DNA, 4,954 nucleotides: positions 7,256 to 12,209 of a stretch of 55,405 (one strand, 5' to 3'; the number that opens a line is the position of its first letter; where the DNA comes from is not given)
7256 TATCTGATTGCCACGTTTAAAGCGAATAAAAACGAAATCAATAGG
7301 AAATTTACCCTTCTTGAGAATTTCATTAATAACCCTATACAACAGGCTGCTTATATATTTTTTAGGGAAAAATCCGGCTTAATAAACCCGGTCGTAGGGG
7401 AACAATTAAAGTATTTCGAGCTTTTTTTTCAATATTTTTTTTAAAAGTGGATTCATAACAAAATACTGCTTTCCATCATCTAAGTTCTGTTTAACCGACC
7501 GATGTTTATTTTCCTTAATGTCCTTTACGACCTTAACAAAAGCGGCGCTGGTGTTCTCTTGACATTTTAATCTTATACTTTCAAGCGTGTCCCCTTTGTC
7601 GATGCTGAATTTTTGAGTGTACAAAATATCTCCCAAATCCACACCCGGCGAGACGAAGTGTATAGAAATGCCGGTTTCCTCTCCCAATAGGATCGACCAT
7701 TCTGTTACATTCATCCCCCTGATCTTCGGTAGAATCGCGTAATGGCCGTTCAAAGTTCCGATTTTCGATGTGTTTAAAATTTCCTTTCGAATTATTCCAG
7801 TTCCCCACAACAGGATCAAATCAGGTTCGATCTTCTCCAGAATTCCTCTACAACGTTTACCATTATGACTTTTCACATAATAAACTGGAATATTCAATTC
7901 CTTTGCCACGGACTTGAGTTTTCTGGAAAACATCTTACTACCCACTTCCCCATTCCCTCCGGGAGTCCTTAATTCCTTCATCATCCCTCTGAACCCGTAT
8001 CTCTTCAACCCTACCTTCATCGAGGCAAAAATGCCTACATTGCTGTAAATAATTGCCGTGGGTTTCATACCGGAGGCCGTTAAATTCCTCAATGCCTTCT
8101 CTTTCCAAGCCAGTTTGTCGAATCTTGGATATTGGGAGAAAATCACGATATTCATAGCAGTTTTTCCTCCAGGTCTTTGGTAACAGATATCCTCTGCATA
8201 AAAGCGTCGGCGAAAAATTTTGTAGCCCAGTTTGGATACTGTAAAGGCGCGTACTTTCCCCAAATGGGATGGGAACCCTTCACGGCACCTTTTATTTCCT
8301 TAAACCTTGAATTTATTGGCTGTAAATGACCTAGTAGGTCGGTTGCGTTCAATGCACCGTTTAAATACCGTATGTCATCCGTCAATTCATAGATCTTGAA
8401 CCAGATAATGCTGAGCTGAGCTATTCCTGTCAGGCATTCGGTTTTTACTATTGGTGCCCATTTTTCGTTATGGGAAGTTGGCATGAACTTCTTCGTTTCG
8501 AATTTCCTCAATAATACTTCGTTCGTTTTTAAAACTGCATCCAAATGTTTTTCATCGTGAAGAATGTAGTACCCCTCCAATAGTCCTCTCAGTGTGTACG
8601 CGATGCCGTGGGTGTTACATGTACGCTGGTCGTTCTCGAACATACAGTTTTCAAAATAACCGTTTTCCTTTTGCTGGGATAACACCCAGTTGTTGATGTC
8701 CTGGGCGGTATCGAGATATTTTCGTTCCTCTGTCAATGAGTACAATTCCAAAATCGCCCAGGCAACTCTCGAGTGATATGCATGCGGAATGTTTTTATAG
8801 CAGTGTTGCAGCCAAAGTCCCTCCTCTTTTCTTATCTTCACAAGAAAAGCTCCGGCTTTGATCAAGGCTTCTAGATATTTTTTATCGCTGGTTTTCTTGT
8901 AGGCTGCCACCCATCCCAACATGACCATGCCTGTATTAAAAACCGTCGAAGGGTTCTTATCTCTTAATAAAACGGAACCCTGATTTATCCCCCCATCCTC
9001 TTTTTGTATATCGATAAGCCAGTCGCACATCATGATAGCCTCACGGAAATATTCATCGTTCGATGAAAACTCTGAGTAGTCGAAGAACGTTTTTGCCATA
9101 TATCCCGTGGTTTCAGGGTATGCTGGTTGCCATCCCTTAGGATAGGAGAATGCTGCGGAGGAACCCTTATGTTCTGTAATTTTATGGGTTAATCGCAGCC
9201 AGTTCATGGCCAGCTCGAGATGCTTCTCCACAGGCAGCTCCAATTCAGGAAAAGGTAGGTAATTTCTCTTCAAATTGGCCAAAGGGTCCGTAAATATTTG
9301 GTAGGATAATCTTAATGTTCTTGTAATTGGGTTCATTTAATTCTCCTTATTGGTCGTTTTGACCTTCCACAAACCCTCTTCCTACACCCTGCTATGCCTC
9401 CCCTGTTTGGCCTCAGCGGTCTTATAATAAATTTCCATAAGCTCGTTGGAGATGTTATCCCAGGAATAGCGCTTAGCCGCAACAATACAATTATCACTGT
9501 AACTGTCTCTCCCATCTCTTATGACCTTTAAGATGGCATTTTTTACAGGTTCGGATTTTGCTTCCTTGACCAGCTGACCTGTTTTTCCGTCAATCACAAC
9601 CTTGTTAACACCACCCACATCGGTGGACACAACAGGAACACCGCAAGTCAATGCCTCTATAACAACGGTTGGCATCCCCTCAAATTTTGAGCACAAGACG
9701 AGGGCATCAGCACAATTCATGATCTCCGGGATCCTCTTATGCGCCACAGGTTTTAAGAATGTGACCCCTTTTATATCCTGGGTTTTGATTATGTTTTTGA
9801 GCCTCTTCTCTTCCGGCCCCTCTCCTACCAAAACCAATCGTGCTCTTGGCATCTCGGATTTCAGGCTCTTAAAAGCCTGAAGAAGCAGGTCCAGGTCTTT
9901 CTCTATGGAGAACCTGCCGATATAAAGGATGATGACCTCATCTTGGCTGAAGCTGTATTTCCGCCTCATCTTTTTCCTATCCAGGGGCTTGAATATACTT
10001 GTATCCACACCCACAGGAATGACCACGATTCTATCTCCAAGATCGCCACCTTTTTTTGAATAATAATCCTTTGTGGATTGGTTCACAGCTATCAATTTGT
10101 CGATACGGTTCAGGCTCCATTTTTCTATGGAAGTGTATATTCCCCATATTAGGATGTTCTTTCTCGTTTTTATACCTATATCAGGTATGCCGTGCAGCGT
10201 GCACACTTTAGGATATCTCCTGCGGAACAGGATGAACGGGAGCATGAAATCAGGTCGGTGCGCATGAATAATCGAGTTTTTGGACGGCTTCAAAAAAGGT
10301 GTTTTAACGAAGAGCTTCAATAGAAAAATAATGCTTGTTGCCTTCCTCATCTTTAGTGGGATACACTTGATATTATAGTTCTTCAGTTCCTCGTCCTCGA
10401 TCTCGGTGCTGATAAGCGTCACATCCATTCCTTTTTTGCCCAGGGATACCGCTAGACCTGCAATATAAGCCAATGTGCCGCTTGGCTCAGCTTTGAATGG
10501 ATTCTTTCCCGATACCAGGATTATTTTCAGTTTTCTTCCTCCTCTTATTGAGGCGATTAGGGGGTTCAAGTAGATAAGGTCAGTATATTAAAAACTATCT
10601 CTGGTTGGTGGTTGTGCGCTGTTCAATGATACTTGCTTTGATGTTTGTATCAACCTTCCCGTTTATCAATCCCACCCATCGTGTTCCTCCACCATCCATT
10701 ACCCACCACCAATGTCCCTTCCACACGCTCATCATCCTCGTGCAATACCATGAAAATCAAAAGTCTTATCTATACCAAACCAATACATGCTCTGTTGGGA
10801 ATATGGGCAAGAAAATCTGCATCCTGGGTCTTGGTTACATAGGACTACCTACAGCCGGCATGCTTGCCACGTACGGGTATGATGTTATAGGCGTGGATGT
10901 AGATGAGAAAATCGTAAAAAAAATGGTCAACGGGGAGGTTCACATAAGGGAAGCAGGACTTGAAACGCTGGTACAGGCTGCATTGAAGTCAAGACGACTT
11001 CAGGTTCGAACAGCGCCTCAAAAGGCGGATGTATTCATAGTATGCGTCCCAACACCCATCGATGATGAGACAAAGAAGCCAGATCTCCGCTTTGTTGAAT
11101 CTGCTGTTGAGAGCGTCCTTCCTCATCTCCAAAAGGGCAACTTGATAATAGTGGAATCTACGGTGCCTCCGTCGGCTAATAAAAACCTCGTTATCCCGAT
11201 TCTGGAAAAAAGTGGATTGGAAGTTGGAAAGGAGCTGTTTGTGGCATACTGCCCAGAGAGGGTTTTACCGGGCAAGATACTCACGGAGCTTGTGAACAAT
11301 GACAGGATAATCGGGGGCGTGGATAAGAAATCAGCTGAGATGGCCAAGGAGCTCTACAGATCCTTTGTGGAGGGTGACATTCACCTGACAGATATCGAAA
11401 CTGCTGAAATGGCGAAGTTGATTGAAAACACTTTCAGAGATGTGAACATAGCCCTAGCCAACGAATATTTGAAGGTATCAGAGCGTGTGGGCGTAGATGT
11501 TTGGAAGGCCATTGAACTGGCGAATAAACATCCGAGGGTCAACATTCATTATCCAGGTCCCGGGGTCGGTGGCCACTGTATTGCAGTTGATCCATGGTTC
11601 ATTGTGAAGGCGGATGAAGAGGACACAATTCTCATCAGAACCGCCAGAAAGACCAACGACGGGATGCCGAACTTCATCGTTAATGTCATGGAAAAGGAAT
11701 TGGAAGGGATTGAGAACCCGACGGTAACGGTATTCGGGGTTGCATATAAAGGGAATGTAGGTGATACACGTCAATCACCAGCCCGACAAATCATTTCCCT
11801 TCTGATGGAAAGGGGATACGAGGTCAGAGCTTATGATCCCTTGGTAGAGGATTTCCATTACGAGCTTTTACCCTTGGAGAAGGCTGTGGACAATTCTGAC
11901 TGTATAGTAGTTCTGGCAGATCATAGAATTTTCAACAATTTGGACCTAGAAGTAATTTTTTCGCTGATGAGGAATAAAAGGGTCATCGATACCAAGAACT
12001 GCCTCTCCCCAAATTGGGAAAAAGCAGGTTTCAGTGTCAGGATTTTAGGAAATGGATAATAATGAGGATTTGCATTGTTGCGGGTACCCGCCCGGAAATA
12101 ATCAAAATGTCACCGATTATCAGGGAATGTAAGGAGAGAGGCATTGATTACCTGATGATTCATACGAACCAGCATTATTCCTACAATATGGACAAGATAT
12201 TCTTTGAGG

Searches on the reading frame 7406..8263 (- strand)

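Call 52: search_protein_families(library=pfam, proteins=[window:7406-8263:-], max_evalue=0.00001)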
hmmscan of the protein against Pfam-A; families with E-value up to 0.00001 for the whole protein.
window:7406-8263:- (285 aa): 1 family
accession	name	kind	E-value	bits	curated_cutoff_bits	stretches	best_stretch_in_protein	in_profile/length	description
PF00551.24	Formyl_trans_N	-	1.4e-17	64.5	26.1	1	137-246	70-181/181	Formyl transferase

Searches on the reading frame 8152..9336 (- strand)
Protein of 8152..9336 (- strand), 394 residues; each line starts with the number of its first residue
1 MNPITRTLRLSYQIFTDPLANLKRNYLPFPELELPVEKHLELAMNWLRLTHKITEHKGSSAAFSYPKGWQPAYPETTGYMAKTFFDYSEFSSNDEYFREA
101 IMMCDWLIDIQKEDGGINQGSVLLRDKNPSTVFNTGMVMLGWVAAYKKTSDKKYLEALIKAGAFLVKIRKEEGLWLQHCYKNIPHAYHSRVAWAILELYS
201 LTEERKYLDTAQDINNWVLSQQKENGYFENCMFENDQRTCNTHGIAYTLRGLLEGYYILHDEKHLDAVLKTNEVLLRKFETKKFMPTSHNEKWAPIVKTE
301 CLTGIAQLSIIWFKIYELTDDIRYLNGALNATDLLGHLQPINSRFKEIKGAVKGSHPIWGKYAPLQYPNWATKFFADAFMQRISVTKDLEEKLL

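Call 52: search_protein_families(library=pfam, proteins=[window:8152-9336:-], max_evalue=0.00001)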
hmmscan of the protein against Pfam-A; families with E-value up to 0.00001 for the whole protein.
window:8152-9336:- (394 aa): 2 families
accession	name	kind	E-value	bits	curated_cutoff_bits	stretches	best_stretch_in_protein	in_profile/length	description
PF07944.18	Beta-AFase-like_GH127_cat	-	7.1e-10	38.9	24.9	1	46-268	25-251/376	Beta-L-arabinofuranosidase, GH127 catalytic domain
PF06662.19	C5-epim_C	-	4.4e-07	30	23.3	0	196-263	39-107/188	D-glucuronyl C5-epimerase C-terminus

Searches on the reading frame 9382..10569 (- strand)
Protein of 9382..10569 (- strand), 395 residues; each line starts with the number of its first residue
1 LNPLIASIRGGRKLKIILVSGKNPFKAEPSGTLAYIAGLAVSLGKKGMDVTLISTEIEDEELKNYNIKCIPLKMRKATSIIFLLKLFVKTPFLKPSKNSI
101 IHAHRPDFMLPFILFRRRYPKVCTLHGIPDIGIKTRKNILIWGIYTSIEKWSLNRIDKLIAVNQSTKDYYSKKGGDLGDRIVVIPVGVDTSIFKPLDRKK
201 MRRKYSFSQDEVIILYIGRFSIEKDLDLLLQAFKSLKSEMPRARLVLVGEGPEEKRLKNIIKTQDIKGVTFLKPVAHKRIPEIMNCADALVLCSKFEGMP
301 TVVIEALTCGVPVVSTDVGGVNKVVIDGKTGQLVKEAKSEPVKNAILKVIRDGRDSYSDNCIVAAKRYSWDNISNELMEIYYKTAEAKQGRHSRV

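Call 52: search_protein_families(library=pfam, proteins=[window:9382-10569:-], max_evalue=0.00001)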
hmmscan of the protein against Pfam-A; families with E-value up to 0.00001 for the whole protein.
window:9382-10569:- (395 aa): 6 families
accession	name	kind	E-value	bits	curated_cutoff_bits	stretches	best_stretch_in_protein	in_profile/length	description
PF00534.26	Glycos_transf_1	-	1.3e-41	142.4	26.4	1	197-366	1-170/172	Glycosyl transferases group 1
PF13692.12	Glyco_trans_1_4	-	5.7e-33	114.6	27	1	213-352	3-142/142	Glycosyl transferases group 1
PF13439.12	Glyco_transf_4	-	6.6e-18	65.7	28.5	1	31-191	3-169/170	Glycosyltransferase Family 4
PF20706.3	GT4-conflict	-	5.3e-07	29.4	26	1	202-328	189-323/385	Family 4 Glycosyltransferase in conflict systems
PF13477.12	Glyco_trans_4_2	-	1.2e-06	29.1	23.4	1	37-163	14-139/139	Glycosyl transferase 4-like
PF13579.12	Glyco_trans_4_4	-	4.4e-06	27.5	29.7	0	33-187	4-158/158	Glycosyl transferase 4-like domain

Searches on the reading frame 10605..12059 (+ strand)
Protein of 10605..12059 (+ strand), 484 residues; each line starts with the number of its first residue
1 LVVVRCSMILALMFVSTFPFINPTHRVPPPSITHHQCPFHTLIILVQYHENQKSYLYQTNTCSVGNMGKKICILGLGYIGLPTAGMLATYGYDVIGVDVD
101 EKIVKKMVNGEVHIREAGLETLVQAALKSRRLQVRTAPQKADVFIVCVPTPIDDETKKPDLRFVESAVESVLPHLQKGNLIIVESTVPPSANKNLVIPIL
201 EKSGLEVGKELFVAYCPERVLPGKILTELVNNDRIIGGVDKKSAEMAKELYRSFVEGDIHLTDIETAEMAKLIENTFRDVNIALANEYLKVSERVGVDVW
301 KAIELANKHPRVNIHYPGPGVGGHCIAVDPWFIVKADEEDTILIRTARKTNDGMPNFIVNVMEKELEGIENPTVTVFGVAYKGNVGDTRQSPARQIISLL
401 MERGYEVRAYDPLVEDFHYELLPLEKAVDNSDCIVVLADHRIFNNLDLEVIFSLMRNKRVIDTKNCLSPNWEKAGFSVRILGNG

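Call 52: search_protein_families(library=pfam, proteins=[window:10605-12059:+], max_evalue=0.00001)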
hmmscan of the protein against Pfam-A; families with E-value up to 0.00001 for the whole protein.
window:10605-12059:+ (484 aa): 5 families
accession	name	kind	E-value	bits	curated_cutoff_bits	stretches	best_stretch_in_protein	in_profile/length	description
PF03721.20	UDPG_MGDP_dh_N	-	8.7e-58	195.4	27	1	69-249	1-186/187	UDP-glucose/GDP-mannose dehydrogenase family, NAD binding domain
PF00984.24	UDPG_MGDP_dh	-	2.1e-25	89.1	25.4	1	265-352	1-93/94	UDP-glucose/GDP-mannose dehydrogenase family, central domain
PF03720.21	UDPG_MGDP_dh_C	-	3.4e-25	88.9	30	1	376-468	2-102/103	UDP-glucose/GDP-mannose dehydrogenase family, UDP binding domain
PF02826.25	2-Hacid_dh_C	-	8e-07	29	25.1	0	47-123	13-89/178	D-isomer specific 2-hydroxyacid dehydrogenase, NAD binding domain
PF03446.21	NAD_binding_2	-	1.5e-06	28.7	21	1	70-195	1-103/161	NAD binding domain of 6-phosphogluconate dehydrogenase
